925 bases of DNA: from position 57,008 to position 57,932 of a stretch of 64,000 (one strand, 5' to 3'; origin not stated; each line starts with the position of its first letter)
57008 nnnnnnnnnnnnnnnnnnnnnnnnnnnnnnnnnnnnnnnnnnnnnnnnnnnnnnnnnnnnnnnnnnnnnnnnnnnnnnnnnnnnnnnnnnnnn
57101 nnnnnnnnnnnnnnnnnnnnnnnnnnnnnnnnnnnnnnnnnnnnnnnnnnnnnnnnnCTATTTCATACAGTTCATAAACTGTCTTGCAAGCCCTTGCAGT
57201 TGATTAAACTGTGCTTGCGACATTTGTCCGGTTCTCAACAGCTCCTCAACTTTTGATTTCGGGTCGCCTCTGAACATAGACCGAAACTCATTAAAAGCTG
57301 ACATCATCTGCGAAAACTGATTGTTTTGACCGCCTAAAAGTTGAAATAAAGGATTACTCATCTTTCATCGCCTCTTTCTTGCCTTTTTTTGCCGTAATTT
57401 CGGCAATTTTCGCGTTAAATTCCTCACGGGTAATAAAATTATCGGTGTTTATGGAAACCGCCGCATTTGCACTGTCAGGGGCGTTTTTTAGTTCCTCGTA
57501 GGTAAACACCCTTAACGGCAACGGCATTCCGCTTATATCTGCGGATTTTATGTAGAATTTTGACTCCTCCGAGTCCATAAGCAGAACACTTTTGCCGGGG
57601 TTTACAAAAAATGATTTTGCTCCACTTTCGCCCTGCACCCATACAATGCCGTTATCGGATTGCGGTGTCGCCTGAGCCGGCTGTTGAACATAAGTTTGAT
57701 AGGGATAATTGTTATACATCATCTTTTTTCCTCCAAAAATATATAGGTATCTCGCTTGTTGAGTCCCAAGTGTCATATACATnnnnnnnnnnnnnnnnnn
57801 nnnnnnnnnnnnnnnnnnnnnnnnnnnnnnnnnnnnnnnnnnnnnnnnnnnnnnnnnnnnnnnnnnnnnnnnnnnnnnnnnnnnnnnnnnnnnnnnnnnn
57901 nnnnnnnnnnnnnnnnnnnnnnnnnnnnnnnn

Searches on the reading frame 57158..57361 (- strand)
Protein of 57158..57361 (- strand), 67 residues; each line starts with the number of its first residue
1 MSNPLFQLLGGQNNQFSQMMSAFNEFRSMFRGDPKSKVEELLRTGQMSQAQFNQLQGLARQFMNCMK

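Call 4: search_protein_families(library=pfam, proteins=[window:57158-57361:-], max_evalue=0.1)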
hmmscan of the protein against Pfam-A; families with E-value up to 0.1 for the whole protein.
window:57158-57361:- (67 aa): 0 families

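Call 5: search_protein_families(library=phrogs, proteins=[window:57158-57361:-], max_evalue=0.01)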
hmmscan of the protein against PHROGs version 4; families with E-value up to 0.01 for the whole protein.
window:57158-57361:- (67 aa): 1 family
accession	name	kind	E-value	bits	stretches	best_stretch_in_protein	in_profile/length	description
phrog_22984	-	unknown function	1.5e-16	61.6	1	1-65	1-64/74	-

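Call 6: search_protein_families(library=ncbifam, proteins=[window:57158-57361:-], max_evalue=0.1)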
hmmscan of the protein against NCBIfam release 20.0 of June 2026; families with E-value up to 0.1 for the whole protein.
window:57158-57361:- (67 aa): 0 families

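Call 18: search_protein_families(library=padloc, proteins=[window:57158-57361:-], max_evalue=0.1)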
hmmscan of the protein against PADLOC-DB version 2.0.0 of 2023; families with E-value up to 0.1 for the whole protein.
window:57158-57361:- (67 aa): 0 families

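Call 95: search_protein_families(library=pfam, alignment_id=A8, max_evalue=1)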
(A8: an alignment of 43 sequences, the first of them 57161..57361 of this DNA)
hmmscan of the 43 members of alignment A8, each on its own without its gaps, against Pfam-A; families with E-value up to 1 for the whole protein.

A. member 1, window:57161-57361:- (67 aa): 0 families

B. families by the number of members that match (of 43 scanned): 66 families (the first 25 are shown)
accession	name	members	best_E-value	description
PF19443.4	DAHL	5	0.0019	DAHL domain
PF17830.6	STI1-HOP_DP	5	0.0082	STI1/HOP, DP domain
PF06791.18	TMP_2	4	6.2e-05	Prophage tail length tape measure protein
PF09851.14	SHOCT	4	0.011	Short C-terminal domain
PF21645.3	FakA-like_M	4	0.043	Fatty acid kinase subunit A-like, middle domain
PF03965.22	Penicillinase_R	3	0.017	Penicillinase repressor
PF24852.1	DUF7726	2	0.00096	Domain of unknown function (DUF7726)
PF20155.4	TMP_3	2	0.015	Tape measure protein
PF20612.3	SHOCT_2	2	0.023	SHOCT domain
PF21934.1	Yop-YscD_ppl_3rd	2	0.044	YscD/CdsD-like Bon-like domain 3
PF02465.23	FliD_N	2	0.045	Flagellar hook-associated protein 2 N-terminus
PF24243.1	Phage_tail_C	2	0.057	Phage tail tip domain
PF10244.14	MRP-L51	2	0.096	Mitochondrial ribosomal subunit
PF25101.1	Spectrin_7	2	0.11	Animal spectrin repeats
PF14584.11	DUF4446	2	0.15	Protein of unknown function (DUF4446)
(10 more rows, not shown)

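Call 96: search_solved_structures(query=A8, max_evalue=10, show_alignments=2)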
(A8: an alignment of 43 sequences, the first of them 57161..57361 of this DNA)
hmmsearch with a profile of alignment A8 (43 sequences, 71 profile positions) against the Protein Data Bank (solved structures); distinct sequences matched with E-value up to 10: 15.
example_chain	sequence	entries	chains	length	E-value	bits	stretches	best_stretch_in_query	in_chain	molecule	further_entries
4uos_A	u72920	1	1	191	0.17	15.4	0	16-69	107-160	DESIGNED HELICAL BUNDLE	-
9sdd_B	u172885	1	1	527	0.27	14.8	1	35-60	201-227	Polyunsaturated fatty acid synthase subunit B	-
7m1z_A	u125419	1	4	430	0.71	13.4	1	33-62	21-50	acetyl-CoA C-acetyltransferase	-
7m3h_A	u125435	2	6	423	0.88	13.2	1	34-62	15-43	Hydroxymethylglutaryl-CoA reductase, degradative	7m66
3opy_B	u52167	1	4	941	0.92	13.1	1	41-61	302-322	6-phosphofructo-1-kinase beta-subunit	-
5kqa_A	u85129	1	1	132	1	13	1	43-68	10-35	Glutaredoxin-glutathione complex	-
8ipj_A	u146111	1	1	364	1.4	12.5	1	36-60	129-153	MavL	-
8ipw_A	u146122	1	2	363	1.4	12.5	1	36-60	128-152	MavL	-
6omi_A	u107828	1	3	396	1.6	12.3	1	36-60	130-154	MavL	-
8dmr_A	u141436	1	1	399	1.6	12.3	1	36-60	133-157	MavL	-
8dmp_A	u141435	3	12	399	1.6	12.3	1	36-60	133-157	MavL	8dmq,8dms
2guv_A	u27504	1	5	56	1.7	12.2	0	5-31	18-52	Major outer membrane lipoprotein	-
9sdd_C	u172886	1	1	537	1.7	12.2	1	37-60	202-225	Polyunsaturated fatty acid synthase subunit C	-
2gus_A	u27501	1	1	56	3.7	11.1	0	4-31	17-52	Major outer membrane lipoprotein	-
3io3_A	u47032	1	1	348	5.2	10.7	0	13-47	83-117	DEHA2D07832p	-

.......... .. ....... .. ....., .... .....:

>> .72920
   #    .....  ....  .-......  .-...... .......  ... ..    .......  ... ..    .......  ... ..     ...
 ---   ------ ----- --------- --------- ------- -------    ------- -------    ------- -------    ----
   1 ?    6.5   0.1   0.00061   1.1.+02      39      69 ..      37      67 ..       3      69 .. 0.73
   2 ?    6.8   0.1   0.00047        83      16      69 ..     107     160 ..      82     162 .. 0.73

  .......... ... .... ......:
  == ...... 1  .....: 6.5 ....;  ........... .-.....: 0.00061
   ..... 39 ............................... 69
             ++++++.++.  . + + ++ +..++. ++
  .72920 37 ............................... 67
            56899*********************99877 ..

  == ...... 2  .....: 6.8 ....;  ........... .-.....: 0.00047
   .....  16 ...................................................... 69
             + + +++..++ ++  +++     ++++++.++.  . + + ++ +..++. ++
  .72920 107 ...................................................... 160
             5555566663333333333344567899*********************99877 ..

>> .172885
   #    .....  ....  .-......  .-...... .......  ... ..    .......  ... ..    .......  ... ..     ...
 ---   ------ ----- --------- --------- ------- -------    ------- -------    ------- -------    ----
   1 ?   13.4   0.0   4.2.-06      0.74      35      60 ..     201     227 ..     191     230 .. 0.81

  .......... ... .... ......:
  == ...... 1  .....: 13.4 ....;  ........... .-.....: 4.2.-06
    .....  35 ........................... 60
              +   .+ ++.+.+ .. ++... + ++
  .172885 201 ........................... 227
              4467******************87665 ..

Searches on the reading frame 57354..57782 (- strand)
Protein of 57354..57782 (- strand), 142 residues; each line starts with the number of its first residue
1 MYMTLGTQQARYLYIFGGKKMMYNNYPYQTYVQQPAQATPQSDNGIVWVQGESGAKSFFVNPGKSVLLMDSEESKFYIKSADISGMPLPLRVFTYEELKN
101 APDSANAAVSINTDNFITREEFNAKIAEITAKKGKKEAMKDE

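Call 4: search_protein_families(library=pfam, proteins=[window:57354-57782:-], max_evalue=0.1)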
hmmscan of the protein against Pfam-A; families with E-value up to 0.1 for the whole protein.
window:57354-57782:- (142 aa): 1 family
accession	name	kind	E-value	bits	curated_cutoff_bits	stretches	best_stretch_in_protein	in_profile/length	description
PF03629.24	SASA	-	0.071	13.1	24.8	0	17-56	91-133/226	Carbohydrate esterase, sialic acid-specific acetylesterase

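Call 5: search_protein_families(library=phrogs, proteins=[window:57354-57782:-], max_evalue=0.01)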
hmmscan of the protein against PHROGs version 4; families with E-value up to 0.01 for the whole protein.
window:57354-57782:- (142 aa): 1 family
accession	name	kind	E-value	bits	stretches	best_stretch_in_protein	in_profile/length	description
phrog_21718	-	unknown function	1e-25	91.5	1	26-131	36-139/159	-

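Call 6: search_protein_families(library=ncbifam, proteins=[window:57354-57782:-], max_evalue=0.1)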
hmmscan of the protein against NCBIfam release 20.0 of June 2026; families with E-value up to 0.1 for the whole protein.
window:57354-57782:- (142 aa): 0 families

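Call 18: search_protein_families(library=padloc, proteins=[window:57354-57782:-], max_evalue=0.1)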
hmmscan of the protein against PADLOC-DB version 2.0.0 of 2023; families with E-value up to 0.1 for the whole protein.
window:57354-57782:- (142 aa): 0 families

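Call 59: search_protein_families(library=pfam, alignment_id=A6, max_evalue=1)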
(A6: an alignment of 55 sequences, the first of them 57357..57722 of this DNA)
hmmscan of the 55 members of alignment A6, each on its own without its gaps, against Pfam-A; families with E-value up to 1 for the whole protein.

A. member 1, window:57357-57722:- (122 aa): 0 families

B. families by the number of members that match (of 55 scanned): 49 families (the first 25 are shown)
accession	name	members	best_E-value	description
PF04380.18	BMFP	3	0.0035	Membrane fusogenic activity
PF09851.14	SHOCT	2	0.011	Short C-terminal domain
PF07426.16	Dynactin_p22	1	0.00027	Dynactin subunit p22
PF09286.16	Pro-kuma_activ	1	0.0019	Pro-kumamolisin, activation domain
PF15188.11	CCDC-167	1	0.0034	Coiled-coil domain-containing protein 167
PF07851.19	TMEM120A-B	1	0.015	TMEM120A/B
PF08883.16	DOPA_dioxygen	1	0.017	Dopa 4,5-dioxygenase family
PF03349.22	Toluene_X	1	0.021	Outer membrane protein transport protein (OMPP1/FadL/TodX)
PF01742.23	Peptidase_M27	1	0.025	Clostridial neurotoxin zinc protease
PF04871.18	Uso1_p115_C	1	0.03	Uso1 / p115 like vesicle tethering protein, C terminal region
PF10312.14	Cactin_mid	1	0.03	Conserved mid region of cactin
PF20776.3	SLS1_N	1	0.032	SLS1 protein N-terminal domain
PF23716.1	DUF7158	1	0.047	Family of unknown function (DUF7158)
PF03836.20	RasGAP_C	1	0.047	RasGAP C-terminus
PF11932.13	DUF3450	1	0.049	Protein of unknown function (DUF3450)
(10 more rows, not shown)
